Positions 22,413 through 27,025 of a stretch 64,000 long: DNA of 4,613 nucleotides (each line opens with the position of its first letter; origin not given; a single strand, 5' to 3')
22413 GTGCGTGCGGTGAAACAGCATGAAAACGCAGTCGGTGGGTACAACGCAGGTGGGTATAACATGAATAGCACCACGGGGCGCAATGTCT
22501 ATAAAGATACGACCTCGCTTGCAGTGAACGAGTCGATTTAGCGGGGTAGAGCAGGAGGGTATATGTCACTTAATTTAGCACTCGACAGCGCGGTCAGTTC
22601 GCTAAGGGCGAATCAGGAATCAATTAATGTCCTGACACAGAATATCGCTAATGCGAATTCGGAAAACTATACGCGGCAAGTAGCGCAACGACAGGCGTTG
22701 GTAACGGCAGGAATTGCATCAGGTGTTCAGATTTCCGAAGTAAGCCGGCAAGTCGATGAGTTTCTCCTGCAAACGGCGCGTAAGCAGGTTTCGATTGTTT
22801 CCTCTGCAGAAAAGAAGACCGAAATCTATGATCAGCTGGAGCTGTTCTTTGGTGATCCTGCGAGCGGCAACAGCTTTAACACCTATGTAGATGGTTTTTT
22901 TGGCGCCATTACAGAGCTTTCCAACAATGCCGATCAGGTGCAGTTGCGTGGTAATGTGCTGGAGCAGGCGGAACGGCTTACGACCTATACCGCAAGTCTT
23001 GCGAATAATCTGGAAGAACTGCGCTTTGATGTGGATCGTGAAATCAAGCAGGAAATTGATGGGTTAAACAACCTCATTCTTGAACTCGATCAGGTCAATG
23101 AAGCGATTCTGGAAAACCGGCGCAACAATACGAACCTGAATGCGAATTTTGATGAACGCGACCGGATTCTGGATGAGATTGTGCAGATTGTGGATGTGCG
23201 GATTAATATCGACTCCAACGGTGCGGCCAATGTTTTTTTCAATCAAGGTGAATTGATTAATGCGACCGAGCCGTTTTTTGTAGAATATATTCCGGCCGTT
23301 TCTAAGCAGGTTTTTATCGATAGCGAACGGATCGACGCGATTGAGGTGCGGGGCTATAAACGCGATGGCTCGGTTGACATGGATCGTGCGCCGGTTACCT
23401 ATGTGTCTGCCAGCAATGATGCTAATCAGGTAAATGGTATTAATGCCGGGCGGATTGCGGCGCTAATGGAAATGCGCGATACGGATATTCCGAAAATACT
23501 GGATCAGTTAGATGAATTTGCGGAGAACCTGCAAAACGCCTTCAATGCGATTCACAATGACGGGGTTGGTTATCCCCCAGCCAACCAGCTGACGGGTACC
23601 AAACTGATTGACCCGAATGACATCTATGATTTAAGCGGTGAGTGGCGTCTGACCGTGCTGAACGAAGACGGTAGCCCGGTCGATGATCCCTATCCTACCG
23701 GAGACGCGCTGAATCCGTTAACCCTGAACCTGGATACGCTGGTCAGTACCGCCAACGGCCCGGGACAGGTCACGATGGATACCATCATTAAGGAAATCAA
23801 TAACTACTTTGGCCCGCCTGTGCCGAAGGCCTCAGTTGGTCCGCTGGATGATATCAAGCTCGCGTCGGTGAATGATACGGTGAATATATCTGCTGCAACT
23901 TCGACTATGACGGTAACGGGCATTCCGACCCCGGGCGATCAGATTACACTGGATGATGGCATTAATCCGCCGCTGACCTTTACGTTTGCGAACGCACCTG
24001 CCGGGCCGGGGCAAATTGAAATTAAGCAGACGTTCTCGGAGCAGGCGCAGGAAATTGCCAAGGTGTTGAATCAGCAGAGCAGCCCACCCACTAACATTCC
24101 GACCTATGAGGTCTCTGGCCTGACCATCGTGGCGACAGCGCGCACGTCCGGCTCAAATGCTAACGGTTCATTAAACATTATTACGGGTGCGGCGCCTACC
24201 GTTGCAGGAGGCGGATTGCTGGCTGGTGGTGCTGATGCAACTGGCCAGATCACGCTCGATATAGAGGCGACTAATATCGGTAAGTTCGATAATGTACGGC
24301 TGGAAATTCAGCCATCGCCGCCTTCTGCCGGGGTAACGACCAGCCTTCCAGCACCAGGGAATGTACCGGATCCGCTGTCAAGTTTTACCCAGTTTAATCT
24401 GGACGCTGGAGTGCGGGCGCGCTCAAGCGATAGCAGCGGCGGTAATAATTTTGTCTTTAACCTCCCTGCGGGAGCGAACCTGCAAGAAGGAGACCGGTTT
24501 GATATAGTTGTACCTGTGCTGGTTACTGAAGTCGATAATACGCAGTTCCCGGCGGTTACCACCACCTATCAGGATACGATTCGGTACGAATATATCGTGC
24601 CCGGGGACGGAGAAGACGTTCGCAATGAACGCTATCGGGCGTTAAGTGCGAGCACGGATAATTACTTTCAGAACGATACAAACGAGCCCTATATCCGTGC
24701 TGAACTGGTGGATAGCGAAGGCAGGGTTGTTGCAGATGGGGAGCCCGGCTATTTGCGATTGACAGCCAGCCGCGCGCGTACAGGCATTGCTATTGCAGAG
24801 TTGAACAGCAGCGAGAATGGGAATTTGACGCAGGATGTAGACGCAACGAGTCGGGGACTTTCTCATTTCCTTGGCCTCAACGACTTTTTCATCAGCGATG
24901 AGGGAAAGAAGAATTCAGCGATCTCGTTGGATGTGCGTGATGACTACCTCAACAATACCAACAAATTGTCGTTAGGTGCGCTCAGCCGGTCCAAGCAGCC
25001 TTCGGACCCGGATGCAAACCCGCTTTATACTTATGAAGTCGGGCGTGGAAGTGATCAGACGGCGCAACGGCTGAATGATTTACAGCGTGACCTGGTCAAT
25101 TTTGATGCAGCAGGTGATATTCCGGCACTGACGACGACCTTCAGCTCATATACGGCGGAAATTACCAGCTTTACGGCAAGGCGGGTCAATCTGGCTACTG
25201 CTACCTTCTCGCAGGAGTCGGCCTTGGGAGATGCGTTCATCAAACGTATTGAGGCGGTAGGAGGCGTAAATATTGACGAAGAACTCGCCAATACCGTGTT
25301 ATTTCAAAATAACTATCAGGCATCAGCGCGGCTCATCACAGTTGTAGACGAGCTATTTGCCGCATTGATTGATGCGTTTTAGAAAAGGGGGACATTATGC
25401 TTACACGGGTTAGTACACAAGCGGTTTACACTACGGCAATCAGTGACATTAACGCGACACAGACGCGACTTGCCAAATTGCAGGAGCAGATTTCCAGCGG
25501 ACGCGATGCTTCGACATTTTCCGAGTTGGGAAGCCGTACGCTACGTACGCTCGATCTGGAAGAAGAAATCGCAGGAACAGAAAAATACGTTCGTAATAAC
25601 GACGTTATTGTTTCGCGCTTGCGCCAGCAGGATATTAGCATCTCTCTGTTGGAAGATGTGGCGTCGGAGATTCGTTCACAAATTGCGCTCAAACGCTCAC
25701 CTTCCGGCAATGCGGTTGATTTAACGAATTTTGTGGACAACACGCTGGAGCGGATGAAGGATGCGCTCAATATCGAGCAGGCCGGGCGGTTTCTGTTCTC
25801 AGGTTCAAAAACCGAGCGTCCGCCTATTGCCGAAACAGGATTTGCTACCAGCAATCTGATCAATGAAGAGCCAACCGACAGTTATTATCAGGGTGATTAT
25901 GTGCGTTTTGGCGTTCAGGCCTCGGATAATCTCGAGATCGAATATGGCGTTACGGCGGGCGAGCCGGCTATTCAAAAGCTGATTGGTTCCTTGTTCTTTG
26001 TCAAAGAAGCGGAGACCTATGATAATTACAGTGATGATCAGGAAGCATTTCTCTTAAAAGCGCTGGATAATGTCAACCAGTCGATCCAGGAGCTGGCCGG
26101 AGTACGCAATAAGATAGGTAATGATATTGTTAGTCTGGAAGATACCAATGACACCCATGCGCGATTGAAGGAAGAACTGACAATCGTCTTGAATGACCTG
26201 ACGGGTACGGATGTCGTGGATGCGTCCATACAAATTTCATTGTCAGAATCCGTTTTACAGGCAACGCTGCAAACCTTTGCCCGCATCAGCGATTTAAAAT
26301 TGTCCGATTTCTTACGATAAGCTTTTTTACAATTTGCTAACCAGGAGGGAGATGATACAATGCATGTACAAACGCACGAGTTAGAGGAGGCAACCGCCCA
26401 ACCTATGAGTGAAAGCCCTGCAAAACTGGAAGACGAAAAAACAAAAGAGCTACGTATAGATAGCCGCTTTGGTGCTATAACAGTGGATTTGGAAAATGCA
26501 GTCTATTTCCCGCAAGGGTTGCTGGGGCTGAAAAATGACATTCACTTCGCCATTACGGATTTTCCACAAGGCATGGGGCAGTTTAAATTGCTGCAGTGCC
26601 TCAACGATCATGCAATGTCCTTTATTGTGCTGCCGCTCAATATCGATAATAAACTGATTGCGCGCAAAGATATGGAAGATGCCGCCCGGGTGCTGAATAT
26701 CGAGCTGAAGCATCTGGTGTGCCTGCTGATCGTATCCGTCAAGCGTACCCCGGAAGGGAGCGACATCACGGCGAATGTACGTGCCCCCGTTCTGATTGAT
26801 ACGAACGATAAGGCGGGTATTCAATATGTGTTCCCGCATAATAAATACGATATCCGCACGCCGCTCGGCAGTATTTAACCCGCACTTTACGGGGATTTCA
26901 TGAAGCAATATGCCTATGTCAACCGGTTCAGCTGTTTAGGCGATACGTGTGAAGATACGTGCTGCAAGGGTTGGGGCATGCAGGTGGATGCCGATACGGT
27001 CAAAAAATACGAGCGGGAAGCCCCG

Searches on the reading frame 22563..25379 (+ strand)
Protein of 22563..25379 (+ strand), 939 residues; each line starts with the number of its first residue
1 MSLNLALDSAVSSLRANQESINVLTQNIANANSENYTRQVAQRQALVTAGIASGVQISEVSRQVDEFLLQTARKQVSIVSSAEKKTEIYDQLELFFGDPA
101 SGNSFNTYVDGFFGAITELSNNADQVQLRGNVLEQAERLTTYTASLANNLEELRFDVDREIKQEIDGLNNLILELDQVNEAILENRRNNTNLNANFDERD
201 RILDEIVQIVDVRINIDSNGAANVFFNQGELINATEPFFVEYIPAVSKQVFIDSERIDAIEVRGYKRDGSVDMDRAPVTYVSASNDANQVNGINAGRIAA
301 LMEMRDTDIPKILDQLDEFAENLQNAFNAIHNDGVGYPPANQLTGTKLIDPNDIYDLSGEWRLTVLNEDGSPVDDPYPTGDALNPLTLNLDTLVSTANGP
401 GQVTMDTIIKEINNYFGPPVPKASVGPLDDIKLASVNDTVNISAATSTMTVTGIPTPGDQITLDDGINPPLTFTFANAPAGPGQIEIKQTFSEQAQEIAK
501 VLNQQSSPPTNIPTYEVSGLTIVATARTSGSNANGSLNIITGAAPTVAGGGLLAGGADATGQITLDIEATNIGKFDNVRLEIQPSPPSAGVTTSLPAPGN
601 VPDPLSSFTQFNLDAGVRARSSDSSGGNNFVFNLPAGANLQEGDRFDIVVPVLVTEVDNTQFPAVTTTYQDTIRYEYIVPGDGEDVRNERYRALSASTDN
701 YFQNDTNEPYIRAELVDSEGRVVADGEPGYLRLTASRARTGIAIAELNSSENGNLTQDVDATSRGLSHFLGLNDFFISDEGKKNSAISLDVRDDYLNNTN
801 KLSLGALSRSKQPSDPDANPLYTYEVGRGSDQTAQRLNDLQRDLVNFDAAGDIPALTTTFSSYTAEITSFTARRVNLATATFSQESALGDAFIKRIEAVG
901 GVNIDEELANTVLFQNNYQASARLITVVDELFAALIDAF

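Call 18: search_protein_families(library=pfam, proteins=[window:22563-25379:+], max_evalue=0.00001)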
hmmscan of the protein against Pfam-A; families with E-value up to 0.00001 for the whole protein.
window:22563-25379:+ (939 aa): 2 families
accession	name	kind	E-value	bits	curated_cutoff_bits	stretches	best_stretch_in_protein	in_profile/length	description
PF22638.1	FlgK_D1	-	2.1e-36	126.1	28.6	1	90-337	2-224/233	Flagellar hook-associated protein FlgK helical domain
PF06429.18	Flg_bbr_C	-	7.1e-07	29.1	23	1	901-936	9-44/46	Flagellar basal body rod FlgEFG protein C-terminal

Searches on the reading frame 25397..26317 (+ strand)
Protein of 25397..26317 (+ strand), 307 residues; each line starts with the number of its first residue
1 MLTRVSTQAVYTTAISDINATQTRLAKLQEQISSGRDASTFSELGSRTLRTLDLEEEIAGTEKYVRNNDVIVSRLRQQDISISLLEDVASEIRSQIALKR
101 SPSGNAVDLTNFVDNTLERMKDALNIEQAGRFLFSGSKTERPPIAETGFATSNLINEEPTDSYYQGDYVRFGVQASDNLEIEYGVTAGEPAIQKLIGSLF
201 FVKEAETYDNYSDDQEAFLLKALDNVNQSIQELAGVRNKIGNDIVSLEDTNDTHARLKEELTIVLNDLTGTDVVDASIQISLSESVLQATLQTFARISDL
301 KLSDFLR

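Call 18: search_protein_families(library=pfam, proteins=[window:25397-26317:+], max_evalue=0.00001)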
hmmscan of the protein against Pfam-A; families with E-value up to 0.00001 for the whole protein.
window:25397-26317:+ (307 aa): 1 family
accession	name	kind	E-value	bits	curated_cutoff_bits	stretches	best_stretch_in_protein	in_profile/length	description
PF00669.25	Flagellin_N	-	5.9e-12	46.3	26.6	1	5-139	1-139/139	Bacterial flagellin N-terminal helical region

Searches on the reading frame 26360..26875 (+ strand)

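Call 18: search_protein_families(library=pfam, proteins=[window:26360-26875:+], max_evalue=0.00001)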
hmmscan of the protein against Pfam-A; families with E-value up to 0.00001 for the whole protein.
window:26360-26875:+ (172 aa): 1 family
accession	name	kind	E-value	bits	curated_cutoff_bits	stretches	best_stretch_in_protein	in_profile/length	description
PF02623.20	FliW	-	7e-16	58.6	25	1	49-169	2-122/122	FliW protein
